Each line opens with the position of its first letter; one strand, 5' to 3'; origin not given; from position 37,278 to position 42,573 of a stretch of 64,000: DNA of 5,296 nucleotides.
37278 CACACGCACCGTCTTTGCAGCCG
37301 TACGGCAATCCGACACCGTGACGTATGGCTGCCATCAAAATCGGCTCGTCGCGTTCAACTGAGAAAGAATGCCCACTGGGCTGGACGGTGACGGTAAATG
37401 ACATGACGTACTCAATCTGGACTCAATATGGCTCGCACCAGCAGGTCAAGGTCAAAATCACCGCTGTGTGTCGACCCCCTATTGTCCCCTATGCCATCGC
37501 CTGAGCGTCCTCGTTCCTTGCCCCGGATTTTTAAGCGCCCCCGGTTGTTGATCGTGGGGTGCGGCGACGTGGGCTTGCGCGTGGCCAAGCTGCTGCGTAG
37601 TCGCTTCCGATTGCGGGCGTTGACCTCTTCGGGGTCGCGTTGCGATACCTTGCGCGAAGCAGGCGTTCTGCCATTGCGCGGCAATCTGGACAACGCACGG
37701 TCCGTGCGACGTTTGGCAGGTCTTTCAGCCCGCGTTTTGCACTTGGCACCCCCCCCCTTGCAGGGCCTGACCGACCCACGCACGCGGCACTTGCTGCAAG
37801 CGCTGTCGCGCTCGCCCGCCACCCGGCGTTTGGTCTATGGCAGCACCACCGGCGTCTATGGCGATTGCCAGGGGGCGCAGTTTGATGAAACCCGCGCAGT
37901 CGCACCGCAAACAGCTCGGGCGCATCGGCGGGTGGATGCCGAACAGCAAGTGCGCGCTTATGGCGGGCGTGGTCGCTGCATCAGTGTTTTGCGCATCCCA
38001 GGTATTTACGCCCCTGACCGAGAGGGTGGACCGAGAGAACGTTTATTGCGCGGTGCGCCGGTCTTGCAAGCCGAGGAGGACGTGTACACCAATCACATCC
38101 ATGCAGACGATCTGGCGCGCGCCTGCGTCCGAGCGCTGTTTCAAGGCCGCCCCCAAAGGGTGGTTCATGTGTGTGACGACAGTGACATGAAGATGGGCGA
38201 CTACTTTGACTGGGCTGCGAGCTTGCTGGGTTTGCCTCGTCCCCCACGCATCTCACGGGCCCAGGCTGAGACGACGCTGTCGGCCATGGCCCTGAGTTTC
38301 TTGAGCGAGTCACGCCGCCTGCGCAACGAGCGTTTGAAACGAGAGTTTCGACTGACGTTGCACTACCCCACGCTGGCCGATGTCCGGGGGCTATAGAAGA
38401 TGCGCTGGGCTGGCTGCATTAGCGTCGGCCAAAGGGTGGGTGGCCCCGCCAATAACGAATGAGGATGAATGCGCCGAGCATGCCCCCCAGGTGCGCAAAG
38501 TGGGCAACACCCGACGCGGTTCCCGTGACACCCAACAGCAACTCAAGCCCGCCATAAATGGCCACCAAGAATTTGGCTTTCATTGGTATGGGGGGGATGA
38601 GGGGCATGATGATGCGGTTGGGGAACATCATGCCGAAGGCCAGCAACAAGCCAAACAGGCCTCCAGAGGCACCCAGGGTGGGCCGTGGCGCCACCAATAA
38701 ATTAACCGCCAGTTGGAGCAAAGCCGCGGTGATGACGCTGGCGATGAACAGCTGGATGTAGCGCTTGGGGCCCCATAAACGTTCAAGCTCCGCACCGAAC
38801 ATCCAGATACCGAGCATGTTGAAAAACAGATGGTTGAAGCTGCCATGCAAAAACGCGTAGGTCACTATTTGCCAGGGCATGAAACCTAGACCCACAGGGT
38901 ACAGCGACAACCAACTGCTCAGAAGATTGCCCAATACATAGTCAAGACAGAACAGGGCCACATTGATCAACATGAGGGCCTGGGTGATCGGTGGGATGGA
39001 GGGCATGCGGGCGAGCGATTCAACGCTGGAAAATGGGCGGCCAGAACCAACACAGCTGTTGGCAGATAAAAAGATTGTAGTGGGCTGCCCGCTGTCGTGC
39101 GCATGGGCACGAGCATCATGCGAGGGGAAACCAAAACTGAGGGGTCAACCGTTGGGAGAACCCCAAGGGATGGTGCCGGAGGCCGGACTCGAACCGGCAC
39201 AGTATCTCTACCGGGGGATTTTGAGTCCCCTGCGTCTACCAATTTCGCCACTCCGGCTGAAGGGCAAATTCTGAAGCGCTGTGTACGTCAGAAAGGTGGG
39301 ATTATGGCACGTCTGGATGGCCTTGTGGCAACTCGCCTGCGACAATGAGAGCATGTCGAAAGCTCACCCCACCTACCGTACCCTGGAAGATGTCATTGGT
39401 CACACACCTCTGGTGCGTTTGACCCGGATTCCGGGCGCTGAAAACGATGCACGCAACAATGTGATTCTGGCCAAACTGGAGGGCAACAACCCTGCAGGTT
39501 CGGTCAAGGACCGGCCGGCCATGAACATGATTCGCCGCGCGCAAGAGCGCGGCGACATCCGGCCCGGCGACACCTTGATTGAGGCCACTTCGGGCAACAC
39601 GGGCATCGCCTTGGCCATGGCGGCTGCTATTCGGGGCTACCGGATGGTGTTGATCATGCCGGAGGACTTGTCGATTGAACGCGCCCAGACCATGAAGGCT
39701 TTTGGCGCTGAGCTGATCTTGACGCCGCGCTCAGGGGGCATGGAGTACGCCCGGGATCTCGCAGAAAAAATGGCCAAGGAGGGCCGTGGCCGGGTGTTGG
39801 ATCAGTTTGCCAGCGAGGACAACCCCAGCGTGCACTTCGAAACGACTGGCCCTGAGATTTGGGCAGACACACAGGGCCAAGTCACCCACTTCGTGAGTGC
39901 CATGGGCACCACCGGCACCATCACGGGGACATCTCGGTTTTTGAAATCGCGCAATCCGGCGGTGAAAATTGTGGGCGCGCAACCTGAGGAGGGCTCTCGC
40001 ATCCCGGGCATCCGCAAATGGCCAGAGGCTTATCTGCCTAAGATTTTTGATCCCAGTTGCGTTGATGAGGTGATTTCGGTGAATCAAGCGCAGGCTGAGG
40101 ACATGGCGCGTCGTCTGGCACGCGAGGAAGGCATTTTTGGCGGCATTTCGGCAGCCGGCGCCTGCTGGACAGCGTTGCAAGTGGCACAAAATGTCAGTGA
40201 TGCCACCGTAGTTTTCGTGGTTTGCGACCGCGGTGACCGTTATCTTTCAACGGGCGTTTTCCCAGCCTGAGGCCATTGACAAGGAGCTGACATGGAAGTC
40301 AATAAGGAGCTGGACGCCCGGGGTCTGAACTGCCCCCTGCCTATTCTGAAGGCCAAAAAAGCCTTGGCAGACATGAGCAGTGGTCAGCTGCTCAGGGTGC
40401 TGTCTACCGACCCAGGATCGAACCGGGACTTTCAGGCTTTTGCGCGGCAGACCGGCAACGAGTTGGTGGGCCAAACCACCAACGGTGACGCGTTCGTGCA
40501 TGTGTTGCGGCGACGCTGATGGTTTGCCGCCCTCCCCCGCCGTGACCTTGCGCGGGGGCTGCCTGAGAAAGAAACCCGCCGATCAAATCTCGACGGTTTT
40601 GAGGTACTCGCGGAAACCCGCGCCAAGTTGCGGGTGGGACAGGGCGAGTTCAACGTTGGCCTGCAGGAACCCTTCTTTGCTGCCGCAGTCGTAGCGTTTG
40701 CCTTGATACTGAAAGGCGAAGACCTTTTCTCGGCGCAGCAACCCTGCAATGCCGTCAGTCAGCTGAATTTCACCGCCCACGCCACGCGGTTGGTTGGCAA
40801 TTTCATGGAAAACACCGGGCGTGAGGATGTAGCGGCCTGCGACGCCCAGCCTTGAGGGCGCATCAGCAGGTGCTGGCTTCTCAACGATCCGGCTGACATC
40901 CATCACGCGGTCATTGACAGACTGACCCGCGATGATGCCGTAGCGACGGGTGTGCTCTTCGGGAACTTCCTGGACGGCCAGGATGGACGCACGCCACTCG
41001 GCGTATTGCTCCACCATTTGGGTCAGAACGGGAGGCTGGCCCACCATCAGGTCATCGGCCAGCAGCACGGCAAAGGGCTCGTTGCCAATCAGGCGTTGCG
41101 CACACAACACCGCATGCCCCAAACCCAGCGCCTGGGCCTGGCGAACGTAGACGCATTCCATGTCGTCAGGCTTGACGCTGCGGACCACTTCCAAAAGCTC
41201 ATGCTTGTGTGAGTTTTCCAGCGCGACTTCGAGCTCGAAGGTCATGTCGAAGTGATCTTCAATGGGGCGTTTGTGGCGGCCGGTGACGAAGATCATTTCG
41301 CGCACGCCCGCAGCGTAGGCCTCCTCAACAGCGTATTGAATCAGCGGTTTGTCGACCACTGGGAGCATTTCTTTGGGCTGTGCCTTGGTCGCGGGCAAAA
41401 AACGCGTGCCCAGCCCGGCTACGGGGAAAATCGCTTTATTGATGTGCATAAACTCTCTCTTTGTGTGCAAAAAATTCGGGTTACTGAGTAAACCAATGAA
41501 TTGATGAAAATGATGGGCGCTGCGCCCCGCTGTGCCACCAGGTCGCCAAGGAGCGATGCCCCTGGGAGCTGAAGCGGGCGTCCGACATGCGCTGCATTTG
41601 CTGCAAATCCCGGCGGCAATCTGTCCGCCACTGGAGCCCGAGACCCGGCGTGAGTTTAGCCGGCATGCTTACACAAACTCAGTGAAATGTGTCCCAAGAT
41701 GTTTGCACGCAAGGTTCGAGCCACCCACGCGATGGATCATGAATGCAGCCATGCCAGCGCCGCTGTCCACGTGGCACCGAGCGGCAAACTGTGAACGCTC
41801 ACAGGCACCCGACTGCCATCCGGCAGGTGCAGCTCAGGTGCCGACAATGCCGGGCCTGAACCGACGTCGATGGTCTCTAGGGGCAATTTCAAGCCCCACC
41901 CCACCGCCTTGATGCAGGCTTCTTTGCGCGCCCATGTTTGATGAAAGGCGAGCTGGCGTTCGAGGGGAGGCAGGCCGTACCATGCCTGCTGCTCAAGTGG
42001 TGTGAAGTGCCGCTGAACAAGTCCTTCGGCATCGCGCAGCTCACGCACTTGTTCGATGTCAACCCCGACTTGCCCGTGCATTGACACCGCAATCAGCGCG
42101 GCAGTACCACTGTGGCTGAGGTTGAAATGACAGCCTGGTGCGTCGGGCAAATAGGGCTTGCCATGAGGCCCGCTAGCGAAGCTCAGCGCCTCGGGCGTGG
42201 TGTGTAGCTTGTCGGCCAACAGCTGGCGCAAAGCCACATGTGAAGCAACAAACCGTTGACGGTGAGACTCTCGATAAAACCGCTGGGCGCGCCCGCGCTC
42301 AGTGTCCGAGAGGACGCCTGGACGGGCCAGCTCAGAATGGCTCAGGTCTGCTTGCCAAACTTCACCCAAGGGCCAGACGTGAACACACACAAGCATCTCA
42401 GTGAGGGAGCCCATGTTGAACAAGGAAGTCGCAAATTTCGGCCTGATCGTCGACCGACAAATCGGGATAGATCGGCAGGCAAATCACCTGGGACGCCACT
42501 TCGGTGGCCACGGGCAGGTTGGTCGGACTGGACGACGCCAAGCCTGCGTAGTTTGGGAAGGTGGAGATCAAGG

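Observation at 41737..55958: Compact hybrid NRPS-PKS cluster with glycosyltransferase, sugar aminotransferase and its own PPTase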

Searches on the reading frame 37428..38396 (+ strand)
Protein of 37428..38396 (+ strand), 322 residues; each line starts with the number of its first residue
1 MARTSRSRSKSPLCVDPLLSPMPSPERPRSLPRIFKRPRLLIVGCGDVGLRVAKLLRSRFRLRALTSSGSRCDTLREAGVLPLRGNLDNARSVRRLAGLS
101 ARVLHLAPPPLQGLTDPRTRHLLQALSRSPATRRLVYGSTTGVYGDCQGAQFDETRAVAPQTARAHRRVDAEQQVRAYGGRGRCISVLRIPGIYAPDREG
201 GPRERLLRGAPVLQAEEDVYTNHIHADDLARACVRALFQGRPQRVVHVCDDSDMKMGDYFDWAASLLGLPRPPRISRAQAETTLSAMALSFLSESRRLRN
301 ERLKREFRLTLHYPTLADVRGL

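Call 4: search_protein_families(library=pfam, proteins=[window:37428-38396:+])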
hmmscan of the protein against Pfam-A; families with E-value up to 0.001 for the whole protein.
window:37428-38396:+ (322 aa): 3 families
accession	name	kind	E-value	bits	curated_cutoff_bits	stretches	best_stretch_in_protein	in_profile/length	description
PF01370.27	Epimerase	-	6.3e-09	36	20.9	1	119-247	95-238/240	NAD dependent epimerase/dehydratase family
PF13460.12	NAD_binding_10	-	2.6e-05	24.6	27.2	1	46-238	4-182/184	NAD(P)H-binding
PF04321.23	RmlD_sub_bind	-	0.00018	21.2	27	1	134-246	95-210/287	RmlD substrate binding domain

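Call 25: search_protein_families(library=ncbifam, proteins=[window:37428-38396:+], max_evalue=0.00001)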
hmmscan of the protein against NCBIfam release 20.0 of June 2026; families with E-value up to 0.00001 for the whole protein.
window:37428-38396:+ (322 aa): 0 families

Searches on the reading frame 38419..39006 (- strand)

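Call 4: search_protein_families(library=pfam, proteins=[window:38419-39006:-])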
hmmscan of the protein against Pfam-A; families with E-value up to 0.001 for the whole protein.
window:38419-39006:- (195 aa): 2 families
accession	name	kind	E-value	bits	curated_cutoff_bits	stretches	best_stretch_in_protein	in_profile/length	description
PF01694.28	Rhomboid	-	5.4e-27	95.2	22.6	1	43-184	3-138/143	Rhomboid domain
PF08551.15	DUF1751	-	2.5e-07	31.6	22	1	42-105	6-69/99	Eukaryotic integral membrane protein (DUF1751)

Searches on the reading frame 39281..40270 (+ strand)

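Call 4: search_protein_families(library=pfam, proteins=[window:39281-40270:+])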
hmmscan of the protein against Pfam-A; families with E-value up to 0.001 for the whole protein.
window:39281-40270:+ (329 aa): 1 family
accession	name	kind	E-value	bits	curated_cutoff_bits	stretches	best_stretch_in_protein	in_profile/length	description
PF00291.31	PALP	-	9.7e-68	229.1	35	1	36-316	2-295/295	Pyridoxal-phosphate dependent enzyme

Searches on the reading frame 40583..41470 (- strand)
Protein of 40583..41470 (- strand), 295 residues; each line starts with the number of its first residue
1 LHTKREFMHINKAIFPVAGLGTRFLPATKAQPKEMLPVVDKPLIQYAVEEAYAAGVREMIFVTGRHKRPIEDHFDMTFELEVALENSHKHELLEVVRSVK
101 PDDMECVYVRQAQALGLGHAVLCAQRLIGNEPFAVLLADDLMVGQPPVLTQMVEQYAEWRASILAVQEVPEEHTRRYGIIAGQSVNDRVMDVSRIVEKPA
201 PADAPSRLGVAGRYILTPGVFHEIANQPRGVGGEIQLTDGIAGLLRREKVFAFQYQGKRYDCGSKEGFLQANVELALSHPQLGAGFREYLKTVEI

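Call 3: search_protein_families(library=pfam, proteins=[window:40583-41470:-])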
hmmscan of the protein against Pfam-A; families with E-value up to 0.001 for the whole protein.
window:40583-41470:- (295 aa): 2 families
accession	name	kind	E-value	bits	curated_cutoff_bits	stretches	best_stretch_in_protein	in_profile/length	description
PF00483.29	NTP_transferase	-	2.3e-28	99.8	21.2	1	17-275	6-242/245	Nucleotidyl transferase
PF12804.13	NTP_transf_3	-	5.6e-08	33.6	27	1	17-167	5-122/160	MobA-like NTP transferase domain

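Call 43: search_protein_families(library=ncbifam, proteins=[window:40583-41470:-], max_evalue=0.001)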
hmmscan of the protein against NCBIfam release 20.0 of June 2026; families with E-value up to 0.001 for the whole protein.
window:40583-41470:- (295 aa): 26 families (the best 25 are shown)
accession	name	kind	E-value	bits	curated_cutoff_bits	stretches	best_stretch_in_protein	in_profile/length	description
TIGR01099.1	galU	equivalog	1.1e-110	369.3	326.8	1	10-271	1-261/261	UTP--glucose-1-phosphate uridylyltransferase GalU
NF009928.0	PRK13389.1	equivalog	5.2e-79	265.5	548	1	9-292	7-296/302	UTP--glucose-1-phosphate uridylyltransferase GalU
NF007516.0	PRK10122.1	equivalog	5.7e-67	225.9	534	1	11-292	4-293/297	UTP--glucose-1-phosphate uridylyltransferase GalF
TIGR01105.1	galF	equivalog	1.1e-63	215.2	659.2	1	11-291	4-292/297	GalU regulator GalF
TIGR01208.1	rmlA_long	equivalog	2.8e-34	118.6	320.25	2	81-274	49-233/353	glucose-1-phosphate thymidylyltransferase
TIGR03992.1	Arch_glmU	subfamily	4.9e-33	114.6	292.1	2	96-273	64-225/393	bifunctional sugar-1-phosphate nucleotidylyltransferase/acetyltransferase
NF041313.1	UDPGP_AglF_Halo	equivalog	3.5e-31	108.5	400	2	103-271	70-230/234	UTP--glucose-1-phosphate uridylyltransferase AglF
NF041173.1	Sug_nt_acttase_Thmprot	equivalog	8.7e-18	64.4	600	1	12-273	2-225/405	bifunctional sugar-1-phosphate nucleotidylyltransferase/acetyltransferase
TIGR01207.1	rmlA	equivalog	4e-15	55.7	360.65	2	14-69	3-58/286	glucose-1-phosphate thymidylyltransferase RfbA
NF010935.0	PRK14355.1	equivalog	2.3e-13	49.6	718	2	12-86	5-76/459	bifunctional UDP-N-acetylglucosamine diphosphorylase/glucosamine-1-phosphate N-acetyltransferase GlmU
NF045761.1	NAMPUrTaseMurU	equivalog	5e-13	49.4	250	1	12-95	2-85/226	N-acetylmuramate alpha-1-phosphate uridylyltransferase MurU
NF052502.1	man1P_GTase_Rv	exception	1e-11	44.4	440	1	13-93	3-83/352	mannose-1-phosphate guanylyltransferase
NF012024.0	PRK15480.1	equivalog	1.3e-11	44.1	588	1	8-66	1-59/292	glucose-1-phosphate thymidylyltransferase RfbA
NF010938.0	PRK14358.1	equivalog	2e-09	36.6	500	1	17-71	14-65/481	bifunctional N-acetylglucosamine-1-phosphate uridyltransferase/glucosamine-1-phosphate acetyltransferase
TIGR01173.1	glmU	equivalog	2.1e-09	36.8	366.85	1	17-199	7-153/452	bifunctional UDP-N-acetylglucosamine diphosphorylase/glucosamine-1-phosphate N-acetyltransferase GlmU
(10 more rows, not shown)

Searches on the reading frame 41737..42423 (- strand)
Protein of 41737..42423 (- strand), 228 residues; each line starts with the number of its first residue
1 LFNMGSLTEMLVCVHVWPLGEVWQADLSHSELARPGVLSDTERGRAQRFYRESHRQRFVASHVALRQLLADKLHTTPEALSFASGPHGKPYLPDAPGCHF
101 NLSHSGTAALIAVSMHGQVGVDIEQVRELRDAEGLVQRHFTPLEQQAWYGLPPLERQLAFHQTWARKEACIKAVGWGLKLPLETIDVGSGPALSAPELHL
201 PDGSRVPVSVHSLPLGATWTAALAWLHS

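Call 3: search_protein_families(library=pfam, proteins=[window:41737-42423:-])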
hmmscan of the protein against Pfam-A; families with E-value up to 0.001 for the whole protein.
window:41737-42423:- (228 aa): 2 families
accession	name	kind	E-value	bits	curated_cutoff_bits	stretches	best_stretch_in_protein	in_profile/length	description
PF01648.25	ACPS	-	1e-14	55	25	1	118-192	1-81/111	4'-phosphopantetheinyl transferase superfamily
PF22624.1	AASDHPPT_N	-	6.7e-09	36.3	27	1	37-114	16-98/100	4'-phosphopantetheinyl transferase, N-terminal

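Call 43: search_protein_families(library=ncbifam, proteins=[window:41737-42423:-], max_evalue=0.001)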
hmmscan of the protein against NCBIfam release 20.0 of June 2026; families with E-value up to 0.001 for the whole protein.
window:41737-42423:- (228 aa): 5 families
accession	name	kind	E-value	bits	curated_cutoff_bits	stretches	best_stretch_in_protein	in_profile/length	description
NF042922.1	4PPT_HetI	equivalog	9e-38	129.9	370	1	14-192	19-196/235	4'-phosphopantetheinyl transferase HetI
NF007676.0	PRK10351.1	equivalog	1.1e-17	64.3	174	1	60-175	32-144/195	4'-phosphopantetheinyl transferase AcpT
TIGR00556.1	pantethn_trn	domain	4.4e-10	39.8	45.35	1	117-180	3-70/128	phosphopantetheine--protein transferase domain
NF047349.1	4PPT_AusB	equivalog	5.8e-09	35.7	225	1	73-188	56-162/205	aureusimine biosynthesis 4'-phosphopantetheinyl transferase AusB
NF007604.0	PRK10251.1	equivalog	2.5e-05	24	169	1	87-174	78-161/209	enterobactin synthase subunit EntD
